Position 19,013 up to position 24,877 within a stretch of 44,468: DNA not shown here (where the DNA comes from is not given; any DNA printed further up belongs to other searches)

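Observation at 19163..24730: Extra 1855-aa polyvalent virion protein inserted between the gp15-like and gp16-like core genes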

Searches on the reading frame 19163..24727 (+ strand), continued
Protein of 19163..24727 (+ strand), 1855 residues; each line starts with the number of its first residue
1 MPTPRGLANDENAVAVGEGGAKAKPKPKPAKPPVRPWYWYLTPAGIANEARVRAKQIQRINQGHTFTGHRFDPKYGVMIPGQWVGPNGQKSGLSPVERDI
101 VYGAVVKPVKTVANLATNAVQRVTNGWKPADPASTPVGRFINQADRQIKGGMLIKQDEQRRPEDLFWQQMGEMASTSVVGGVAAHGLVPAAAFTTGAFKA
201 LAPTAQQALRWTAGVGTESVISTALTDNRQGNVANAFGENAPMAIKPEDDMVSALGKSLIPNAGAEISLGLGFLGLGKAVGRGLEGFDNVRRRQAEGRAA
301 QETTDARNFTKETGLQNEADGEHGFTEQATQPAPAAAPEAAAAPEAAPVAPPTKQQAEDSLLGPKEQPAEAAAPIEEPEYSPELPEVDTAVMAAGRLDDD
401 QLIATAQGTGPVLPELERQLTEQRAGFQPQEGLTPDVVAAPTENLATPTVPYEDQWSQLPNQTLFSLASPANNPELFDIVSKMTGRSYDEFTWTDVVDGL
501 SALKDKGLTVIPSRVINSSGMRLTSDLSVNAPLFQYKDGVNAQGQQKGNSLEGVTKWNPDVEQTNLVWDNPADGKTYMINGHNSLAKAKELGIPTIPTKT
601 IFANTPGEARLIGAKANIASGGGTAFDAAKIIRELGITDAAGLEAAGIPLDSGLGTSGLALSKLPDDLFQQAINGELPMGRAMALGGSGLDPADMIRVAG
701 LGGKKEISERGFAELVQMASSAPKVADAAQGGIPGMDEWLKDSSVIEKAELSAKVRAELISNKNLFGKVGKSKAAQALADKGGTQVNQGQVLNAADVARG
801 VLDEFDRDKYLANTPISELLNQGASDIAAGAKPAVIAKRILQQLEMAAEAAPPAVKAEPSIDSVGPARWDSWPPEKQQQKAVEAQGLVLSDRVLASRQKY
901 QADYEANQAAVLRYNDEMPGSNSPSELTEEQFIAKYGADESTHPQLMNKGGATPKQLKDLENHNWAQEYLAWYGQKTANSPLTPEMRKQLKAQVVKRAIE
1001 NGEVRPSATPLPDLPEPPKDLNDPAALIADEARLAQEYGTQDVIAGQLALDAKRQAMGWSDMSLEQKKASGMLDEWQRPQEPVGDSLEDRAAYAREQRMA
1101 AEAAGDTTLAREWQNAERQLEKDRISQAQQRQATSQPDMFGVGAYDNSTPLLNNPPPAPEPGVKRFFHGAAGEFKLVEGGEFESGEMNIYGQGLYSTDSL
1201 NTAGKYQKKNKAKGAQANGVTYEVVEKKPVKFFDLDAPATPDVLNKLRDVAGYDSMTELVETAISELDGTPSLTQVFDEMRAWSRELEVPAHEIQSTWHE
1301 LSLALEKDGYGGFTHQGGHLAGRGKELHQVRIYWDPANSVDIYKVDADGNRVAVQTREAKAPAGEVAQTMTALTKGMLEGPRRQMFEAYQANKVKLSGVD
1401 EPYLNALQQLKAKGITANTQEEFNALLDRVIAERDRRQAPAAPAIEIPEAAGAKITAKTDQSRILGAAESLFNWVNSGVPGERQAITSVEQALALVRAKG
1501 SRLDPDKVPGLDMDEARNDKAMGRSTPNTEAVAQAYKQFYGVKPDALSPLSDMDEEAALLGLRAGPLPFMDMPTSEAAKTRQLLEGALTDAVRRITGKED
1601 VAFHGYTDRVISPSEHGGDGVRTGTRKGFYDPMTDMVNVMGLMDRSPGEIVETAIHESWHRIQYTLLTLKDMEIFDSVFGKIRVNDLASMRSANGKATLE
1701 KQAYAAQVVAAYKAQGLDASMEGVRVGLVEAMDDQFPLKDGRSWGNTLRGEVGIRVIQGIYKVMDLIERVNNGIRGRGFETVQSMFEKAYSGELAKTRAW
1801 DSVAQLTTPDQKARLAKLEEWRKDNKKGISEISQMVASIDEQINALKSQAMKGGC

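Call 13: search_solved_structures(query=window:19163-24727:+, max_evalue=10)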
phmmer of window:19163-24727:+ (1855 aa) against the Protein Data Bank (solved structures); distinct sequences matched with E-value up to 10: 2.
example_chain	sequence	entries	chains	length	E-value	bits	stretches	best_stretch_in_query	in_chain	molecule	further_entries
3riq_A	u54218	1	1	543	0.07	13.8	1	180-267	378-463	Tailspike protein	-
7pkt_u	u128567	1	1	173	0.32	11.6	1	214-353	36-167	bL27m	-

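Call 43: search_protein_families(library=pfam, proteins=[P0062, P0064, P0065, P0027, P0059], max_evalue=0.1)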
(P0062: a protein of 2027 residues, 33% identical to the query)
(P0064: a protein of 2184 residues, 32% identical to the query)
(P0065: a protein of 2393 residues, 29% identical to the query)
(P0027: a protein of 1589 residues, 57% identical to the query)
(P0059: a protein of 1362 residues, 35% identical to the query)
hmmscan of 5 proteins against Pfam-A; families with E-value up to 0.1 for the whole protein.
P0062 (2027 aa): 2 families
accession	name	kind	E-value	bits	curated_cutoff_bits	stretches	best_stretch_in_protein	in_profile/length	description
PF17762.8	HTH_ParB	-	0.025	15.1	22.6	0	490-577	15-100/102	ParB HTH domain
PF13621.12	Cupin_8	-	0.032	14.6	27.4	0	422-464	140-184/252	Cupin-like domain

P0064 (2184 aa): 1 family
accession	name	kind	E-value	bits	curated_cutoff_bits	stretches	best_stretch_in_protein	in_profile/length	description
PF18857.6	LPD38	-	2.7e-30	106.3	27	1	1875-2034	1-171/189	Large polyvalent protein associated domain 38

P0065 (2393 aa): 3 families
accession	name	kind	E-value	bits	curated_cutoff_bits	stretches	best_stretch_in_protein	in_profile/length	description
PF04002.20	RadC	-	4.5e-15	56.1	22.1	1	987-1082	7-102/121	RadC-like JAB domain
PF18838.6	LPD23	-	0.00018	21.6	27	1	1472-1512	8-49/58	Large polyvalent protein associated domain 23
PF14464.11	Prok-JAB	-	0.04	14.2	25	0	1040-1077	62-100/114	Prokaryotic homologs of the JAB domain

P0027 (1589 aa): 3 families
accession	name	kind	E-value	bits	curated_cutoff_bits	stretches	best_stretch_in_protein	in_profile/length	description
PF00644.27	PARP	-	1e-06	28.9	26.7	1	1064-1112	50-100/199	Poly(ADP-ribose) polymerase catalytic domain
PF08808.17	RES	-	0.00097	19.6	23.2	1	1120-1187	65-129/157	RES domain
PF18760.7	ART-PolyVal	-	0.06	14.5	31.2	0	1066-1182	9-115/140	ADP-Ribosyltransferase in polyvalent proteins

P0059 (1362 aa): 2 families
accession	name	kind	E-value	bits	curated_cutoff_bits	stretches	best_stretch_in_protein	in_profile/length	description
PF00644.27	PARP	-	5.8e-07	29.6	26.7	1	1020-1071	49-102/199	Poly(ADP-ribose) polymerase catalytic domain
PF18760.7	ART-PolyVal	-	0.036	15.3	31.2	0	1023-1140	9-116/140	ADP-Ribosyltransferase in polyvalent proteins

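Call 56: find_encoding_contigs(protein=P0040, flank=10000, max_places=1)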
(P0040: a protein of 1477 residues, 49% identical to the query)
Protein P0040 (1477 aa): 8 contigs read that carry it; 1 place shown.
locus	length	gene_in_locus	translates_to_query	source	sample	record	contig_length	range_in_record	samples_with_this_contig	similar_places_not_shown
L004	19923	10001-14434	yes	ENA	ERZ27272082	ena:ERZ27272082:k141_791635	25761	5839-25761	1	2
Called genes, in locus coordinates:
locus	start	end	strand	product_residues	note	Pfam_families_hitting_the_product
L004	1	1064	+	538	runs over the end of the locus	PF12236:Head-tail_con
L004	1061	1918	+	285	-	-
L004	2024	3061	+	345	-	PF21703:Gp10A-like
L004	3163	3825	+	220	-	PF17212:Tube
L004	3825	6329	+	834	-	PF25675:Phage_nozzle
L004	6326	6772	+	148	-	PF11090:Phage_T7_Gp13 (weak)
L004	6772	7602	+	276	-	-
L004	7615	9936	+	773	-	-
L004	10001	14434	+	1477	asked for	-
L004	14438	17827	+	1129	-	-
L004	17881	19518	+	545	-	PF03906:Phage_T7_tail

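Call 57: find_encoding_contigs(protein=P0024, flank=10000, max_places=1)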
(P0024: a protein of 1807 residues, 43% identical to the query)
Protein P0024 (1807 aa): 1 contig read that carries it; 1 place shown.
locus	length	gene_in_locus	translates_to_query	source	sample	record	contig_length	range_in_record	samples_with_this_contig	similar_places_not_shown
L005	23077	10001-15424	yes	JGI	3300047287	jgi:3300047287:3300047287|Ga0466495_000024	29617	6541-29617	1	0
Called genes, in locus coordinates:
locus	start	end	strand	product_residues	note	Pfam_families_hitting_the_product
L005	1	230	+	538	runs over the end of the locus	PF12236:Head-tail_con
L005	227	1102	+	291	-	-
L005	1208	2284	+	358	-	PF21703:Gp10A-like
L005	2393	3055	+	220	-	PF17212:Tube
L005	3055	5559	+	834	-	PF25675:Phage_nozzle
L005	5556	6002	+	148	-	PF11090:Phage_T7_Gp13 (weak)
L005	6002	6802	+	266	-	-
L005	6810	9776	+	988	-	-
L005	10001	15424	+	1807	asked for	-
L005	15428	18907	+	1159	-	-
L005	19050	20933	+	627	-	PF03906:Phage_T7_tail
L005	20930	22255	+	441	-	PF21722:Gly_rich_2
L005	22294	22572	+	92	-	-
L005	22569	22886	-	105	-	-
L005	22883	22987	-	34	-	-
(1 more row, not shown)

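Call 58: find_encoding_contigs(protein=P0059, flank=10000, max_places=1)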
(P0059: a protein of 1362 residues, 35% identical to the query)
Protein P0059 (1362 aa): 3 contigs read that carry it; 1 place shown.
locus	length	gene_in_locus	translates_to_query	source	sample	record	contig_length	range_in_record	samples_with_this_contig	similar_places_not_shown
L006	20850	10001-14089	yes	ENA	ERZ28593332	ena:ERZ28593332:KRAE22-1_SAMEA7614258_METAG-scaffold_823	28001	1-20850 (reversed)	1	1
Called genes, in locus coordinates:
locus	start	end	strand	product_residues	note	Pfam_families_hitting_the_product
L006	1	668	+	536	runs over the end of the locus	PF12236:Head-tail_con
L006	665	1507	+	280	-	-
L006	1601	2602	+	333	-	PF21703:Gp10A-like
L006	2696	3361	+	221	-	PF17212:Tube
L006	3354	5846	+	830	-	PF25675:Phage_nozzle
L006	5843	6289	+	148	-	-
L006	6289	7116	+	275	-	-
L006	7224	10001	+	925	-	-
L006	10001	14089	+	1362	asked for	PF00644:PARP (weak)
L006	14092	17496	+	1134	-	-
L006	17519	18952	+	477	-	PF03906:Phage_T7_tail, PF07484:Collar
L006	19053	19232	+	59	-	-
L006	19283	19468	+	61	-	-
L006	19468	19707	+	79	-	-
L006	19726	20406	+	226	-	-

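Call 59: find_encoding_contigs(protein=P0062, flank=10000, max_places=1)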
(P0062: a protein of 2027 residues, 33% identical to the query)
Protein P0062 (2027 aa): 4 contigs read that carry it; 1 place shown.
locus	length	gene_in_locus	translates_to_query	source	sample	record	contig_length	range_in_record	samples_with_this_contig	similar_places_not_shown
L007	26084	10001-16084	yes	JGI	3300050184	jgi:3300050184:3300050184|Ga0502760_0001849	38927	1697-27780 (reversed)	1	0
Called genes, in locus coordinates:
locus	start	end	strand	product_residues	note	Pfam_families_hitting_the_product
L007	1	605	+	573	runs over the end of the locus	PF12236:Head-tail_con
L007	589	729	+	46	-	-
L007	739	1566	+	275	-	PF05396:Phage_T7_Capsid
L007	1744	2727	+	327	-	PF19821:Phage_capsid_2, PF21703:Gp10A-like, PF25209:Phage_capsid_4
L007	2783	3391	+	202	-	PF17212:Tube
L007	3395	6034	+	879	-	PF25675:Phage_nozzle, PF12195:End_beta_barrel (weak)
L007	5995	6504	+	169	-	PF11090:Phage_T7_Gp13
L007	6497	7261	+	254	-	PF24072:T7_gp14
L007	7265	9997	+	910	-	-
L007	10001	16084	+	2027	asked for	-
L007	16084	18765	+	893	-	PF03906:Phage_T7_tail, PF21722:Gly_rich_2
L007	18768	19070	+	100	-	-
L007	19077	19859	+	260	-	-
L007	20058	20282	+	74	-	-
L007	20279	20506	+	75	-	-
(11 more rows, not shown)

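Call 60: find_encoding_contigs(protein=P0065, flank=10000, max_places=1)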
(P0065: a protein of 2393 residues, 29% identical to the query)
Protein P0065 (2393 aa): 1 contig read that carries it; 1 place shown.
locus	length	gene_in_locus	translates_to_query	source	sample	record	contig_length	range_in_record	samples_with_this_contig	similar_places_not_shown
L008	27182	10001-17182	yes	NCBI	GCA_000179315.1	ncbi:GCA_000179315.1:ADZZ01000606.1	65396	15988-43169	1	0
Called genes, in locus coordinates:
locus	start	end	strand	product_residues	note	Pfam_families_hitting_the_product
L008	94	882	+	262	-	-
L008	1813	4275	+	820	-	PF08706:D5_N, PF19263:DUF5906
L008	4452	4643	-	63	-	-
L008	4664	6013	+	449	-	-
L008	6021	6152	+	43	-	-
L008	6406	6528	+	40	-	-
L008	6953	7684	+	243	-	PF00239:Resolvase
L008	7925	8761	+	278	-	-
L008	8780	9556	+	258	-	-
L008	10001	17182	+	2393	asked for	PF04002:RadC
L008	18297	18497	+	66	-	-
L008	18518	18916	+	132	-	PF02556:SecB (weak)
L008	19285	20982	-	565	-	PF01609:DDE_Tnp_1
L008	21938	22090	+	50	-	-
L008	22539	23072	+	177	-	-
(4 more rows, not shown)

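Call 86: search_protein_families(library=pfam, proteins=[L001:10828-15279:+, L002:8693-16381:+, P0047, P0052, P0050], max_evalue=0.05)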
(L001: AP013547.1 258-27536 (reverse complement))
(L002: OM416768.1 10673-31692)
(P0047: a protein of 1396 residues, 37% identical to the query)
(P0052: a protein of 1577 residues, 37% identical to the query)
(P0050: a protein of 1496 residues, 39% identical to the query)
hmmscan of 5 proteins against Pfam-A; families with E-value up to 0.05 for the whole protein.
L001:10828-15279:+ (1484 aa): 0 families

L002:8693-16381:+ (2563 aa): 0 families

P0047 (1396 aa): 1 family
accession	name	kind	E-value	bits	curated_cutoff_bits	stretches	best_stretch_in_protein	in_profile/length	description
PF00465.25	Fe-ADH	-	0.037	14.1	31.3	0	617-648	69-100/168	Iron-containing alcohol dehydrogenase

P0052 (1577 aa): 0 families

P0050 (1496 aa): 1 family
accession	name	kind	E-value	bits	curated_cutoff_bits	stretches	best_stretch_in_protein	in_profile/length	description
PF01580.24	FtsK_SpoIIIE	-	0.026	14.4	24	0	1338-1398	88-142/221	FtsK/SpoIIIE family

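Call 115: find_encoding_contigs(protein=P0052, flank=6000, max_places=1)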
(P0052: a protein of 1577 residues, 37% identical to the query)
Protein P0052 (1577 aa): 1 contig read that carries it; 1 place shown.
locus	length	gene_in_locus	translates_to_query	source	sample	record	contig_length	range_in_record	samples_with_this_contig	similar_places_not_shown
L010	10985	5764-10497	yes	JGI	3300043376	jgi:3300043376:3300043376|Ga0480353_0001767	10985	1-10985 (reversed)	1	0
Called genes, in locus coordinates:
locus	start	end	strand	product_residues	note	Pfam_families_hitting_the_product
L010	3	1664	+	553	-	?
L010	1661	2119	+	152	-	-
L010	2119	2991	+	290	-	-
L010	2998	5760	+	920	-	-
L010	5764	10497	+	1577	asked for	-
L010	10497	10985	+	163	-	?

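Call 116: find_encoding_contigs(protein=P0053, flank=6000, max_places=1)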
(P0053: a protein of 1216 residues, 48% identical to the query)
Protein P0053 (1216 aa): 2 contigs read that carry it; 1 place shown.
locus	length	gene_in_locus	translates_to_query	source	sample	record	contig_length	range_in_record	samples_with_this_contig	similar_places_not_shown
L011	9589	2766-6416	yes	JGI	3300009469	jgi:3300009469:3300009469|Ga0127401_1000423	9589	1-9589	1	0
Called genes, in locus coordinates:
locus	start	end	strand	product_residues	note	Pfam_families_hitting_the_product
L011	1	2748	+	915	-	PF01464:SLT (faint), PF18896:SLT_3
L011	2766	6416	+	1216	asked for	-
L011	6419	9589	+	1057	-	?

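Call 117: find_encoding_contigs(protein=P0047, flank=6000, max_places=1)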
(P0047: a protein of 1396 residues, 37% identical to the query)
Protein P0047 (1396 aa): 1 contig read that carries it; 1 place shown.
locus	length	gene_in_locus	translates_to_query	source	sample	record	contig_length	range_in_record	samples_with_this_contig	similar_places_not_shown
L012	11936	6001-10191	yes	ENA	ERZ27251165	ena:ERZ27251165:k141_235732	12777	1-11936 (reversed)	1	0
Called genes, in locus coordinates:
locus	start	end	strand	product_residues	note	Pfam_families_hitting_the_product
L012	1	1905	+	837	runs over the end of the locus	PF25675:Phage_nozzle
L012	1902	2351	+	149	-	-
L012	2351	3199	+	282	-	-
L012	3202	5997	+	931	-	-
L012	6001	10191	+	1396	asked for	-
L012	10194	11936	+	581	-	?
